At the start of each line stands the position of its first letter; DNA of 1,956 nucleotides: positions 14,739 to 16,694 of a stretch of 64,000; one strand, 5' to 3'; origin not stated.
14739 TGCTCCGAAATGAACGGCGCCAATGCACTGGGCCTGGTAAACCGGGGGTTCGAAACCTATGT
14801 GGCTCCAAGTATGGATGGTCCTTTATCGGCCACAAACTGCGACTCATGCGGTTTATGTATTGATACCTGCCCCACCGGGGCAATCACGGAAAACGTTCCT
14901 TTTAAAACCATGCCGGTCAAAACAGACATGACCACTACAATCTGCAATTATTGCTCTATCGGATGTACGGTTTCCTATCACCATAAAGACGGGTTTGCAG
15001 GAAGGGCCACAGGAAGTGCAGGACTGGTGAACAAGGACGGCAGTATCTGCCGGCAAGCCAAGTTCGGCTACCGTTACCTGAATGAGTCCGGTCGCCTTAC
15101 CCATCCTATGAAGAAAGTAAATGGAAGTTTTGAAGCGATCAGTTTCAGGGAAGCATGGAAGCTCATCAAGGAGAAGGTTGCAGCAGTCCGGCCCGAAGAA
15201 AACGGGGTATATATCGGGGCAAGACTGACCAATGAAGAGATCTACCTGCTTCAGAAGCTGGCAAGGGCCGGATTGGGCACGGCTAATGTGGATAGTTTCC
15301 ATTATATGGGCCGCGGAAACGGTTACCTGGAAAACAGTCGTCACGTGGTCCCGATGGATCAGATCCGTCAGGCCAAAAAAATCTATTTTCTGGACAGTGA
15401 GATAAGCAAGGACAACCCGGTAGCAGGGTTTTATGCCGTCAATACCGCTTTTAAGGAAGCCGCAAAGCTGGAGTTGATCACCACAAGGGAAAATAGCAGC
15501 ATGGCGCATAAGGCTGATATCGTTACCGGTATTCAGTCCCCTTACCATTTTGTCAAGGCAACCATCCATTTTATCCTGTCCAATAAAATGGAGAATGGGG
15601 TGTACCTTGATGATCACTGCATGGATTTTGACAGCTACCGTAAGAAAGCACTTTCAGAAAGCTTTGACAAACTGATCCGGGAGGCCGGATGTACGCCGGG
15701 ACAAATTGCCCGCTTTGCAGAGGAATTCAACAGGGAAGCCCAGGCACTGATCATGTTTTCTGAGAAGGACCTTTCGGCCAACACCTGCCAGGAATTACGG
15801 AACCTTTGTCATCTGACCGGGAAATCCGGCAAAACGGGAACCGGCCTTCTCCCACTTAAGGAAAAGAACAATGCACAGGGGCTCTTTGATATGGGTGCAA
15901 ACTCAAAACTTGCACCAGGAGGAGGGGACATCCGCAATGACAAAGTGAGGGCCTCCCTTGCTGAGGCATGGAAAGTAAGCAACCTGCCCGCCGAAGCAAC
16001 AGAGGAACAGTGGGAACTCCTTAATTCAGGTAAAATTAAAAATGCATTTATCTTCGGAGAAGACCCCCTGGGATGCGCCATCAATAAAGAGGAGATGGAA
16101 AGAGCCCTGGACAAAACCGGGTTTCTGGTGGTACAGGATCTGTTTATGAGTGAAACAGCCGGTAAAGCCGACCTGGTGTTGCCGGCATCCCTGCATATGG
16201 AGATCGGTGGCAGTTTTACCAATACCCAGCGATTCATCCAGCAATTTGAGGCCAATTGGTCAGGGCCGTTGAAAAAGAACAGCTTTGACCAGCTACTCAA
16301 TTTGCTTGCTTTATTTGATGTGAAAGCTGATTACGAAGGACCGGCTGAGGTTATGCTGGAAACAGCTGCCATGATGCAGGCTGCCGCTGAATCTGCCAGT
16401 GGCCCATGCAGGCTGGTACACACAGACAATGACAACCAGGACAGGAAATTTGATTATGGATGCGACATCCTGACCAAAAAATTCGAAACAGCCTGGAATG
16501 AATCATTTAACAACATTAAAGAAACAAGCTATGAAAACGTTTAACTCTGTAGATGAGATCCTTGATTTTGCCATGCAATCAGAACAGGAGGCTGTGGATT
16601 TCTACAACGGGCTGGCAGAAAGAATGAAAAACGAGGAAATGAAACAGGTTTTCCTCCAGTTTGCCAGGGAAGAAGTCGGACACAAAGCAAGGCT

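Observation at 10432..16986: NuoE-like, NuoF-like and giant GltD-containing fusion: candidate Bfu/Stn-type electron-bifurcating NAD(P)H module without a hydrogenase or formate dehydrogenase active site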

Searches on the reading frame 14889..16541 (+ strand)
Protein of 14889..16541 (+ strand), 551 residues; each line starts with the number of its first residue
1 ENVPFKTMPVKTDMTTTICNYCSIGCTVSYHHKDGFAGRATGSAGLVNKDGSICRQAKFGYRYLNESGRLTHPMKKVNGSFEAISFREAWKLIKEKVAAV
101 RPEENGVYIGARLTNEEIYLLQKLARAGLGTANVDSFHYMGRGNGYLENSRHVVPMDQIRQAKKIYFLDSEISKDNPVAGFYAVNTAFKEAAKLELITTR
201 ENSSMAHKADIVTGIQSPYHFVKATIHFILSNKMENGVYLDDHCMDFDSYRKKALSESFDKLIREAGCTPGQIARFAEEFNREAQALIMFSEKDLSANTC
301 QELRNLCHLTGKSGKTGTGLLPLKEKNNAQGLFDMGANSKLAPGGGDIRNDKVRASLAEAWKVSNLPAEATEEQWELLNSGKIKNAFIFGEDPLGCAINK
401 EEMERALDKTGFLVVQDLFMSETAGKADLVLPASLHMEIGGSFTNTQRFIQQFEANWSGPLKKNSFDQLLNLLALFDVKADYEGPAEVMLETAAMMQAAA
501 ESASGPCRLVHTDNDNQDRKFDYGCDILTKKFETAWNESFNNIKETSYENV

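Call 59: predict_structure(alignment_id=A1)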
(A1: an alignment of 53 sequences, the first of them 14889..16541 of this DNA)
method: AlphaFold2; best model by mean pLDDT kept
length: 551 residues; sequences in the alignment: 53
mean_pLDDT: 91.4   pTM: 0.91
mean pLDDT of the five models: 91.4, 91.4, 91.2, 90.4, 89.9
residues with pLDDT >= 90: 427; 70-90: 100; 50-70: 13; < 50: 11
segments of 3 or more residues with pLDDT < 50: 1-4, 546-551
pLDDT, mean of each block of 10 residues (from residue 1): 51 91 92 90 85 89 92 96 98 98 97 97 97 93 81 89 95 89 92 96 92 97 98 96 92 97 97 97 96 92 96 92 92 93 90 92 90 92 98 97 97 97 98 95 93 90 96 95 93 84 76 88 93 89 53 40
secondary structure, 60 per line:
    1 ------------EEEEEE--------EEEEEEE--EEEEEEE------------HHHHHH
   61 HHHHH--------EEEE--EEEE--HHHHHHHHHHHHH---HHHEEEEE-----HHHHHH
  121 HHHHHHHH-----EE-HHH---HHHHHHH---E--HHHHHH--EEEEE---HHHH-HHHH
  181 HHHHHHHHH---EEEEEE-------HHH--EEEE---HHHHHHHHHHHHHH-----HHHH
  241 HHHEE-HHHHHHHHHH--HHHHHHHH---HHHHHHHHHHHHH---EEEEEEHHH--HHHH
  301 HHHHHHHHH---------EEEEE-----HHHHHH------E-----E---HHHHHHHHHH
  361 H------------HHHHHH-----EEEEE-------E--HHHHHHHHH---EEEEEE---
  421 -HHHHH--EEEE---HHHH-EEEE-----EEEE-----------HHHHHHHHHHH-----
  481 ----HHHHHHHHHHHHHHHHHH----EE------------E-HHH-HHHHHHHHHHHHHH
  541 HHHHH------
elements in order: E13-18 E27-33 E36-42 H55-65 E74-77 E80-83 H86-98 E105-109 H115-128 H143-149 H156-161 E164-168 H172-175 H177-189 E193-198 E211-214 H218-231 H237-243 H247-256 H259-266 H270-282 E286-291 H297-309 E319-323 H329-334 H351-361 H374-379 E385-389 H400-408 E412-417 H422-426 E429-432 H436-439 E441-444 E450-453 H465-475 H485-502 H527-545

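Call 62: fold_search(model_id=the predicted structure, library=pdb)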
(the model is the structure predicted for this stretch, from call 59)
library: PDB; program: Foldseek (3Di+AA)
matches with E <= 10: 1233; with E <= 0.001: 176
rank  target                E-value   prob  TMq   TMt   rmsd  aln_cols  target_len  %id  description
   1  7vw6_A                4.6e-38  1.00  0.80  0.49   7.4       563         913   26  Cryo-EM Structure of Formate Dehydrogenase 1 from Methylorubrum extorquens AM1 (released 2022-06-01)
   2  8j83_A                2.9e-37  1.00  0.81  0.50   7.3       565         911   25  Crystal structure of formate dehydrogenase from Methylorubrum extorquens AM1 (released 2023-10-11)
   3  8rqz_C                3.0e-36  1.00  0.80  0.46   2.9       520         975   26  Crystal structure of Molybdenum bispyranopterin guanine dinucleotide formate dehydrogenases ForCE1 from Bacillus subti (released 2025-08-06)
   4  7xqw_A                4.1e-36  1.00  0.80  0.57   3.0       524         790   26  Formate dehydrogenase (FDH) from Methylobacterium extorquens AM1 (MeFDH1) (released 2023-08-09)
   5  7bkb_D                3.9e-35  1.00  0.80  0.80   4.4       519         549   24  Formate dehydrogenase - heterodisulfide reductase - formylmethanofuran dehydrogenase complex from Methanospirillum hun (released 2021-09-29)
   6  1fdi                  4.4e-34  1.00  0.79  0.61   6.9       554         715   23  OXIDIZED FORM OF FORMATE DEHYDROGENASE H FROM E. COLI COMPLEXED WITH THE INHIBITOR NITRITE (released 1997-08-20)
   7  9ktl_A                1.0e-33  1.00  0.80  0.48   4.4       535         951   23  Cryo-EM structure of reduced form of formate dehydrogenase from Rhodobacter aestuarii (RaFDH) with NADH (released 2025-06-18)
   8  1aa6                  1.5e-33  1.00  0.78  0.62   8.8       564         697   23  REDUCED FORM OF FORMATE DEHYDROGENASE H FROM E. COLI (released 1997-08-20)
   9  9bov_A                3.2e-33  1.00  0.78  0.38   4.0       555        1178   23  Structure of electron bifurcating Nfn-ABC complexed with NAD from Caldicellulosiruptor saccharolyticus (released 2025-03-05)
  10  7z0t_A                4.2e-32  1.00  0.80  0.63   2.8       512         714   24  Structure of the Escherichia coli formate hydrogenlyase complex (aerobic preparation, composite structure) (released 2022-09-28)
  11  7qv7_S                3.4e-31  1.00  0.77  0.75   7.4       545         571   26  Cryo-EM structure of Hydrogen-dependent CO2 reductase. (released 2022-07-06)
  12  7e5z_A                1.6e-30  1.00  0.79  0.57   8.6       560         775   25  Dehydrogenase holoenzyme (released 2022-02-23)
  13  6tg9_A                1.9e-30  1.00  0.78  0.47   3.4       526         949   24  Cryo-EM Structure of NADH reduced form of NAD+-dependent Formate Dehydrogenase from Rhodobacter capsulatus (released 2020-04-22)
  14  2v45                  2.1e-30  1.00  0.78  0.60   7.7       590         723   21  A New Catalytic Mechanism of Periplasmic Nitrate Reductase from Desulfovibrio desulfuricans ATCC 27774 from Crystallogra (released 2008-03-18)
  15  2nap                  4.9e-30  1.00  0.78  0.61   7.7       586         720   21  DISSIMILATORY NITRATE REDUCTASE (NAP) FROM DESULFOVIBRIO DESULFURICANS (released 1999-09-19)
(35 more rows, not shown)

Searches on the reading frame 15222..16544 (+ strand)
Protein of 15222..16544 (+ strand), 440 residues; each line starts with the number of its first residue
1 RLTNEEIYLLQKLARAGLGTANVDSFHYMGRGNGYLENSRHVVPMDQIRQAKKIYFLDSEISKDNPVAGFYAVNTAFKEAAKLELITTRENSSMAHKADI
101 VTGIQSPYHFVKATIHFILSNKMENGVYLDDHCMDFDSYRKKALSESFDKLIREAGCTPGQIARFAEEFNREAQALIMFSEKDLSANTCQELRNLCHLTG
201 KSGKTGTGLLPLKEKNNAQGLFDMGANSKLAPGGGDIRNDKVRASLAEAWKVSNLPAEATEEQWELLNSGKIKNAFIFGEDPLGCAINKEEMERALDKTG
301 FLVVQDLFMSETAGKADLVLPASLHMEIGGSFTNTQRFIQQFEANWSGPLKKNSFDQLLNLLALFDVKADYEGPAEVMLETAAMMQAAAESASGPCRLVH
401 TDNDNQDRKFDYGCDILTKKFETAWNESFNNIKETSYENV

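Call 24: search_solved_structures(query=window:15222-16544:+, max_evalue=0.00001, show_alignments=5)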
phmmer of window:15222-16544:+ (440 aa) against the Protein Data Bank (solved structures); distinct sequences matched with E-value up to 0.00001: 18.
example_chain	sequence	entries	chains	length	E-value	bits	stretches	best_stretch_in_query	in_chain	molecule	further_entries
7qv7_S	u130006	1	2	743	5.9e-36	127.9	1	1-343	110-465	Hydrogen dependent carbon dioxide reductase subunit FdhF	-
7vw6_A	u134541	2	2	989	3e-35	125.6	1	3-386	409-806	Formate dehydrogenase | Tungsten-containing formate dehydrogenase alpha subunit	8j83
7e5z_A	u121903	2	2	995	3.1e-35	125.6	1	3-386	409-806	Formate dehydrogenase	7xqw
8rqz_C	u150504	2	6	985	1.6e-33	119.9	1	2-384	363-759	Probable oxidoreductase YjgC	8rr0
9gzq_A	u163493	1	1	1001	1.7e-33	119.9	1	2-384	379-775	Probable oxidoreductase YjgC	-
1aa6_A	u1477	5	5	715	4.7e-29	105.2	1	4-342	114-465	FORMATE DEHYDROGENASE H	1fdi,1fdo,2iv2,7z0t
7bkb_D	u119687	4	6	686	1.8e-27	100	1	1-345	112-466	Formate dehydrogenase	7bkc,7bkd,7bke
9t1s_L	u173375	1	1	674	5.3e-27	98.4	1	1-345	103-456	formate dehydrogenase (coenzyme F420)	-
9wxb_B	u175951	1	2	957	7.1e-24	88.1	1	1-385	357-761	Formate dehydrogenase alpha subunit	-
6tg9_A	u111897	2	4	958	1.3e-23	87.2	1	1-385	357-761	Formate dehydrogenase subunit alpha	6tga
9bov_A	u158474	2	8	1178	9.4e-18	68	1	265-374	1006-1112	Molybdopterin oxidoreductase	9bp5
8oh5_C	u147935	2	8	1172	5e-16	62.3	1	267-373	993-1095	Formate dehydrogenase-O, major subunit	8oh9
2e7z_A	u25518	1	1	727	4.7e-09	39.3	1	43-203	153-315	Acetylene hydratase Ahy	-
2nya_A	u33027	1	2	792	8.2e-07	31.9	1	134-350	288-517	Periplasmic nitrate reductase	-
2jim_A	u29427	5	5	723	9.5e-07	31.7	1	4-333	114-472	PERIPLASMIC NITRATE REDUCTASE | PROTEIN (PERIPLASMIC NITRATE REDUCTASE)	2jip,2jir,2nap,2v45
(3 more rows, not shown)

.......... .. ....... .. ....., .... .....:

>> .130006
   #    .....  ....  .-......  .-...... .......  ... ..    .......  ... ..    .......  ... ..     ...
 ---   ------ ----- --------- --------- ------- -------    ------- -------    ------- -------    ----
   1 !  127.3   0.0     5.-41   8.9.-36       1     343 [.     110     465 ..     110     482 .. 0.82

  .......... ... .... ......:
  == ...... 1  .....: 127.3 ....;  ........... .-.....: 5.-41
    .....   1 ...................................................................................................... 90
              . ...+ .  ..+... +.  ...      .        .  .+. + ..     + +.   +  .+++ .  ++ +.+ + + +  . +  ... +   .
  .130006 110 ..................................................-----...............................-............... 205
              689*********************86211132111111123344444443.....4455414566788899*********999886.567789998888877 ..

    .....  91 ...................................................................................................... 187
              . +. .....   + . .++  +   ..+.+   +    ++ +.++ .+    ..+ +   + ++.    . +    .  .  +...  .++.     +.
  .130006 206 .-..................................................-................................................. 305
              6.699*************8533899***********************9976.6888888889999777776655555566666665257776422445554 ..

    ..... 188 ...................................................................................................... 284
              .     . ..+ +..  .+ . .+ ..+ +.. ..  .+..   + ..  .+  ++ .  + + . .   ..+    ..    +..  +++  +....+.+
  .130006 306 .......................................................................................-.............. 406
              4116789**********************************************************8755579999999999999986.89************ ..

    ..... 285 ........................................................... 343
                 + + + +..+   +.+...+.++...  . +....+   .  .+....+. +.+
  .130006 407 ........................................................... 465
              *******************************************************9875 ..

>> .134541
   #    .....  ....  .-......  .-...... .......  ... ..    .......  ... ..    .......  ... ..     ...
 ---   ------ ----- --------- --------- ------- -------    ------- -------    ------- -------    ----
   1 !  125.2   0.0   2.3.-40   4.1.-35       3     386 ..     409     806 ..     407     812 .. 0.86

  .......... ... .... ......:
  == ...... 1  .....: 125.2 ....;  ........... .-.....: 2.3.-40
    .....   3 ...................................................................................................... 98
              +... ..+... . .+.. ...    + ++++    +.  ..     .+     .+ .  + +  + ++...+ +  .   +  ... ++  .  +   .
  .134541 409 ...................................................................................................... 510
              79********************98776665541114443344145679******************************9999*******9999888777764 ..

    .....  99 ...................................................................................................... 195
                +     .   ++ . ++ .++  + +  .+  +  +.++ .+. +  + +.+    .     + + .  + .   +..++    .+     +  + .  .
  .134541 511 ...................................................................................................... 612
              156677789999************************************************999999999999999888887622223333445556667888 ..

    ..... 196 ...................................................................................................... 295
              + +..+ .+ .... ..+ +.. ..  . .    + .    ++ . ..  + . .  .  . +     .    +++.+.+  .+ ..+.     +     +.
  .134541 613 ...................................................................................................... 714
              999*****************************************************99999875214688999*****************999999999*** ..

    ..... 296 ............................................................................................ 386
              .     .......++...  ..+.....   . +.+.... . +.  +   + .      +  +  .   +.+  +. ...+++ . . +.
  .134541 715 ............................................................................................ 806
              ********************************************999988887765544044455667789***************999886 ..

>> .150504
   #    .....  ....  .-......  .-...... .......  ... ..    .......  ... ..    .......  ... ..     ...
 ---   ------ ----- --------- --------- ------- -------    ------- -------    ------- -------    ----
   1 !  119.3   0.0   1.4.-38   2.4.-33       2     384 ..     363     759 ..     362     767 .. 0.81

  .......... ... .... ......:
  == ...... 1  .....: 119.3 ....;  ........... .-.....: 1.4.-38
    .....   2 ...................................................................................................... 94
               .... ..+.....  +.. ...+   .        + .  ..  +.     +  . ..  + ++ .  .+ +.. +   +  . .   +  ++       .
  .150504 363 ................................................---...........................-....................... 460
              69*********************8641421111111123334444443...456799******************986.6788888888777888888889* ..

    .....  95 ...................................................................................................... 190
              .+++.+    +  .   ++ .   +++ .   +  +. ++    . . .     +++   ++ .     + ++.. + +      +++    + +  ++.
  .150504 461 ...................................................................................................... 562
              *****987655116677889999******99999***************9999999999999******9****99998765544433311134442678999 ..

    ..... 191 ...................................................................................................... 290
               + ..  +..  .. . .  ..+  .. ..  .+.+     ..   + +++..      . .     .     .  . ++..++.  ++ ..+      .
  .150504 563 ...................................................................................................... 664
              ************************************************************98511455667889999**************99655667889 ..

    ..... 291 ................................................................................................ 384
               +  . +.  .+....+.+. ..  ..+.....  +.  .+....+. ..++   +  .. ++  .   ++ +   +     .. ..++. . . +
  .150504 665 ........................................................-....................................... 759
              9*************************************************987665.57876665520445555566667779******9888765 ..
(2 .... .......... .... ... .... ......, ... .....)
